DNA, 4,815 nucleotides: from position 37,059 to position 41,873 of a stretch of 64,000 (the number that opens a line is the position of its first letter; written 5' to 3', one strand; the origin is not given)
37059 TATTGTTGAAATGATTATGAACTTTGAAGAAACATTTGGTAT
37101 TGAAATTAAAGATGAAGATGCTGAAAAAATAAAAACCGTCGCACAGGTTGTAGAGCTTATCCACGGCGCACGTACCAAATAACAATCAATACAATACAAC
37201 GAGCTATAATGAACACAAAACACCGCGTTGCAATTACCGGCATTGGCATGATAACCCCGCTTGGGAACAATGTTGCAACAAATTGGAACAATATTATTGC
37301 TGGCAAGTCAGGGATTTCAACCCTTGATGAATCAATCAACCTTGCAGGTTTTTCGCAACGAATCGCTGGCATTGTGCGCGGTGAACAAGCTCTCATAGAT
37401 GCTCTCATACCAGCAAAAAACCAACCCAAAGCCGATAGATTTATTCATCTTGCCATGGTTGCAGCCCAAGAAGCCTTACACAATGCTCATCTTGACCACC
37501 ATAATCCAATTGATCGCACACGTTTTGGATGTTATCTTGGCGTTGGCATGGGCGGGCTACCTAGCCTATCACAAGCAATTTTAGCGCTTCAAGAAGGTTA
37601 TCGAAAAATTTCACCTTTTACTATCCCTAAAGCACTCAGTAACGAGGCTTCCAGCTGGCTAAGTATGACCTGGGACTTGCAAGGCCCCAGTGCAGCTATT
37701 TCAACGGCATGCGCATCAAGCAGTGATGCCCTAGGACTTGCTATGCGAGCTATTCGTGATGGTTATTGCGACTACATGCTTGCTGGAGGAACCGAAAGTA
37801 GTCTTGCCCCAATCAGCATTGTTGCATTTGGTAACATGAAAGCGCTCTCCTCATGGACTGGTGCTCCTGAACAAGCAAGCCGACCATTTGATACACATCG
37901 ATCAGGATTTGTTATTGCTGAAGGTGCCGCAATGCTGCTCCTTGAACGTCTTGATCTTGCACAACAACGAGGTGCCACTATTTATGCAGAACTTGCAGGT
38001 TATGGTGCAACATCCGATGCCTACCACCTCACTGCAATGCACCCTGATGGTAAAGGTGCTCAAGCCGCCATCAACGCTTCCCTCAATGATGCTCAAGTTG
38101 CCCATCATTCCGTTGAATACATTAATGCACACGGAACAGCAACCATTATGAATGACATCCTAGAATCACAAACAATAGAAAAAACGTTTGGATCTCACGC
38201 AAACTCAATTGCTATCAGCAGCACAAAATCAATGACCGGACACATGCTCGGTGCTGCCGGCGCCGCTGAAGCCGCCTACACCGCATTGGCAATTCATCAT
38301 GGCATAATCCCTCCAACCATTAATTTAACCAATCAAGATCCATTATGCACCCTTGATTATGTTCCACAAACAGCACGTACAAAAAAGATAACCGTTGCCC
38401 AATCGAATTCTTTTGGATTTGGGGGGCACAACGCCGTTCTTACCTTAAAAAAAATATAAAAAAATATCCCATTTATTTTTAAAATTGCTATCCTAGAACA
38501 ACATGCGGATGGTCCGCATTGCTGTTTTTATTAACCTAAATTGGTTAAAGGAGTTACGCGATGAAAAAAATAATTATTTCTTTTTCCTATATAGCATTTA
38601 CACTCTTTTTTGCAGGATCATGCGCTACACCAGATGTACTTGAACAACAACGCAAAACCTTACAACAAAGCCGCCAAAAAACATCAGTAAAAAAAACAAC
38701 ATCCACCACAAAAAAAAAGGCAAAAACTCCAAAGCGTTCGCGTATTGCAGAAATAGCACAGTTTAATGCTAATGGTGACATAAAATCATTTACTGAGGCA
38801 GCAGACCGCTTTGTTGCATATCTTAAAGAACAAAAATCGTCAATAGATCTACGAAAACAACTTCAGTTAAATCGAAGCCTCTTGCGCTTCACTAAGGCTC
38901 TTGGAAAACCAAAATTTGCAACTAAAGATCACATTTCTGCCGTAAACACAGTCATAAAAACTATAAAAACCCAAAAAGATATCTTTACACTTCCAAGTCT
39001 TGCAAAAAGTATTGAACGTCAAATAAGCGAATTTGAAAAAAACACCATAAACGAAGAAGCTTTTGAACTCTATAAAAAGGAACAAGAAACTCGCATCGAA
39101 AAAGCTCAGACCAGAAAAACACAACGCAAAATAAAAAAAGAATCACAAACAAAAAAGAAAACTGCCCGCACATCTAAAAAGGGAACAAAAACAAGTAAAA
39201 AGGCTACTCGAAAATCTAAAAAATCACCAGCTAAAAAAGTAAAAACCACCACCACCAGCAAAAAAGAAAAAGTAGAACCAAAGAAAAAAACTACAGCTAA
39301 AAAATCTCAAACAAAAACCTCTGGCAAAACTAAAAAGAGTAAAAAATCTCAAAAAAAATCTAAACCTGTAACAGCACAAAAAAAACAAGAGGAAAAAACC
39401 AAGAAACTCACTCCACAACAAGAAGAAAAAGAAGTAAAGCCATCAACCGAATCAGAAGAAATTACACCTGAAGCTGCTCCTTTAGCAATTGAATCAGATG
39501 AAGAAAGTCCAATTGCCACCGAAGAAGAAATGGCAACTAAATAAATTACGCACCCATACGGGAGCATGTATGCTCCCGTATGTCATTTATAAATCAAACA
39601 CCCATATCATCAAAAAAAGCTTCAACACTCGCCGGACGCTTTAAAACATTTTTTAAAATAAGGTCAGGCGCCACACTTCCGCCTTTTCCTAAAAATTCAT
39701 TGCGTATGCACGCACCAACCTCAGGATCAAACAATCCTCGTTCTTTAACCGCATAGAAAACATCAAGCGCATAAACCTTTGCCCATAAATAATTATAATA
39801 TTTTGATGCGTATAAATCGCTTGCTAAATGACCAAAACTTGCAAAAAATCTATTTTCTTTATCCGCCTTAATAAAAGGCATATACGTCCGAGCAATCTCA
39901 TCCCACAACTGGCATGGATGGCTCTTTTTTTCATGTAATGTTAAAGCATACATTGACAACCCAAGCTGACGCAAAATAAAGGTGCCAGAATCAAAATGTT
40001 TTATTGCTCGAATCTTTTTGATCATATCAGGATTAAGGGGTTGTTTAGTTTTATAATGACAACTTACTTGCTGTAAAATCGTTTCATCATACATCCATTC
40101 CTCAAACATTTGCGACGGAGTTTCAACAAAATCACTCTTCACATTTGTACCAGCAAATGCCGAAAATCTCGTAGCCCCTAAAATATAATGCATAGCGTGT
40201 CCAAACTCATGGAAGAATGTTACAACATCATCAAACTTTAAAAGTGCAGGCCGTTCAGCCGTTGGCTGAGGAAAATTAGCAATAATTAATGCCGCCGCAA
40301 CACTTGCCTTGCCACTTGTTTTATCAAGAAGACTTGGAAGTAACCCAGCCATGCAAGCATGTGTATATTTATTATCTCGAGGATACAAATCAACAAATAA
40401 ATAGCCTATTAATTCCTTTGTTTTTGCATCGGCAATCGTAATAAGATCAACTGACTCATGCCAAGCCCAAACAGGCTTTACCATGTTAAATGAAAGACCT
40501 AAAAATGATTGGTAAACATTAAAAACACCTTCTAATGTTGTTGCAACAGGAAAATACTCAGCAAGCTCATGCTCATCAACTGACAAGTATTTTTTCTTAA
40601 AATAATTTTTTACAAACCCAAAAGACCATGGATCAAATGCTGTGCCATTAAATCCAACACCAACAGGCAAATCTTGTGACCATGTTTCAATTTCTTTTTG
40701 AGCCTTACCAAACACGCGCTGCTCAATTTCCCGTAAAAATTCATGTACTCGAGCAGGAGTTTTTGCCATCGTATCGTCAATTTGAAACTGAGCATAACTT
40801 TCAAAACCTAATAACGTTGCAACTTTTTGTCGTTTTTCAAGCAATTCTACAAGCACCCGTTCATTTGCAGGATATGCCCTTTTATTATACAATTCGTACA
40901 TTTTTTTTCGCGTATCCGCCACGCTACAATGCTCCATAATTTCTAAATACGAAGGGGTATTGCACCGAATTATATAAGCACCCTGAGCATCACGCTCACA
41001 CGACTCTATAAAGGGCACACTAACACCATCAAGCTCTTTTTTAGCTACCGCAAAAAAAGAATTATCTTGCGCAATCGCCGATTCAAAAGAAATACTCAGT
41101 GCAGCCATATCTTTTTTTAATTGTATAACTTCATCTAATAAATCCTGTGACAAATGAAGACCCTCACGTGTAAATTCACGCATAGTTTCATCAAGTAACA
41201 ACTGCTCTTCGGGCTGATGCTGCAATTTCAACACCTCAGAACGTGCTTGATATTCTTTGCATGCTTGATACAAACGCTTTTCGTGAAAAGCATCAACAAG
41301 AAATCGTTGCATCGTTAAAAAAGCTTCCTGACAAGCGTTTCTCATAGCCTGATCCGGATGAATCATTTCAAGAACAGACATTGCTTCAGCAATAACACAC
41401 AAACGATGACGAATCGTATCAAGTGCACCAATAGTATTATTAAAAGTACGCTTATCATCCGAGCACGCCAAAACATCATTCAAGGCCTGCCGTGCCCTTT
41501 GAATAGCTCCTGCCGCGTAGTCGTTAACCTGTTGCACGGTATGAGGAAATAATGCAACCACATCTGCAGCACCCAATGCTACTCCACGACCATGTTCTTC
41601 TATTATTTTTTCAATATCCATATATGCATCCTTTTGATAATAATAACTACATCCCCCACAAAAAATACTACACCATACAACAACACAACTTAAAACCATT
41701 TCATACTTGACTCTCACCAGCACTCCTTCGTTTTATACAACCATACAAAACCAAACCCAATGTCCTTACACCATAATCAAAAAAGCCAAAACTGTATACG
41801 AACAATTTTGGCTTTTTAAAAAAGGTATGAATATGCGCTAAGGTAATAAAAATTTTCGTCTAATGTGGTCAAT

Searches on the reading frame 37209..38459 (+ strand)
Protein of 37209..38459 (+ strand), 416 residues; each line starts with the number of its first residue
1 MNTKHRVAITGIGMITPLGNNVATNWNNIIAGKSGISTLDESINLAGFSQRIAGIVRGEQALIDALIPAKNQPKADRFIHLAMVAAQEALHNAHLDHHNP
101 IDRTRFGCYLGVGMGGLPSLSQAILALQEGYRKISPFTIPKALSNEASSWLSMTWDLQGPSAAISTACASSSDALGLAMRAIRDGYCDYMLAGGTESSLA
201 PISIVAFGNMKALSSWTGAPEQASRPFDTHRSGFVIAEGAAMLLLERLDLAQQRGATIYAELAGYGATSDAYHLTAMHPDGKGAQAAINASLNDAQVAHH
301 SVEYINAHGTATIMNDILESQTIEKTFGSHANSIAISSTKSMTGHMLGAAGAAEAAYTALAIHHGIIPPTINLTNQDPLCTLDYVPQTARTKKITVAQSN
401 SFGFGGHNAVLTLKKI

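Call 98: search_protein_families(library=pfam, proteins=[window:37209-38459:+], max_evalue=0.00001)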
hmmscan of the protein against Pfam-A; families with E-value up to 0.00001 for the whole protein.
window:37209-38459:+ (416 aa): 2 families
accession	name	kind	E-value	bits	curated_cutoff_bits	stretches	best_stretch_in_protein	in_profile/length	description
PF00109.32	ketoacyl-synt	-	5.9e-55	187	20.8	1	5-249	2-250/252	Beta-ketoacyl synthase, N-terminal domain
PF02801.28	Ketoacyl-synt_C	-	7.5e-36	123.2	20.8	1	259-373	1-118/119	Beta-ketoacyl synthase, C-terminal domain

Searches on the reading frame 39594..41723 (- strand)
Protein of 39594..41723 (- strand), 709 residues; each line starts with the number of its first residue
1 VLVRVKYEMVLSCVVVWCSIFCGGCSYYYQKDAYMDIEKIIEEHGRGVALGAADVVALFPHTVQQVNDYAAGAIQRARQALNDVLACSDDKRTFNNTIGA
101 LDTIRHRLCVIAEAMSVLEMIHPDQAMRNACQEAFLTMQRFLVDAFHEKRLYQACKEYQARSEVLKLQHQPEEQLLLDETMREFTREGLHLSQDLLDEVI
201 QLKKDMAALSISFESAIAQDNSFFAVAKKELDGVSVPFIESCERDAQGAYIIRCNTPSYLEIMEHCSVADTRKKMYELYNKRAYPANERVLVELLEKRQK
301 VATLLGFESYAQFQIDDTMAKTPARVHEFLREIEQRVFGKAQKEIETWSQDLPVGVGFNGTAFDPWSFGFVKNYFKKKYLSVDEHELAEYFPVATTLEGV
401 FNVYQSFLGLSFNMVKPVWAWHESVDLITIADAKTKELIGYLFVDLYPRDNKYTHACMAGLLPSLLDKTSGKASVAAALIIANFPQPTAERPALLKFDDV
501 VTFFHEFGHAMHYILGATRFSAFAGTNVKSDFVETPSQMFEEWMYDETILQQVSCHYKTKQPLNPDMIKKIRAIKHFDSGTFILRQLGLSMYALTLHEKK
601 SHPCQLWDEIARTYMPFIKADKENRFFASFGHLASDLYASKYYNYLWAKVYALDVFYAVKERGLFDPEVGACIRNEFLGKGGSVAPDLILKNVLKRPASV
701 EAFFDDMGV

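Call 58: search_protein_families(library=pfam, proteins=[window:39594-41723:-], max_evalue=0.001)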
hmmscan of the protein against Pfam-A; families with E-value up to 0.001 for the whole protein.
window:39594-41723:- (709 aa): 1 family
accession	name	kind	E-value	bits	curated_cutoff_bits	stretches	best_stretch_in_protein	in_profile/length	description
PF01432.26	Peptidase_M3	-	2.4e-112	377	27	1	263-708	2-456/457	Peptidase family M3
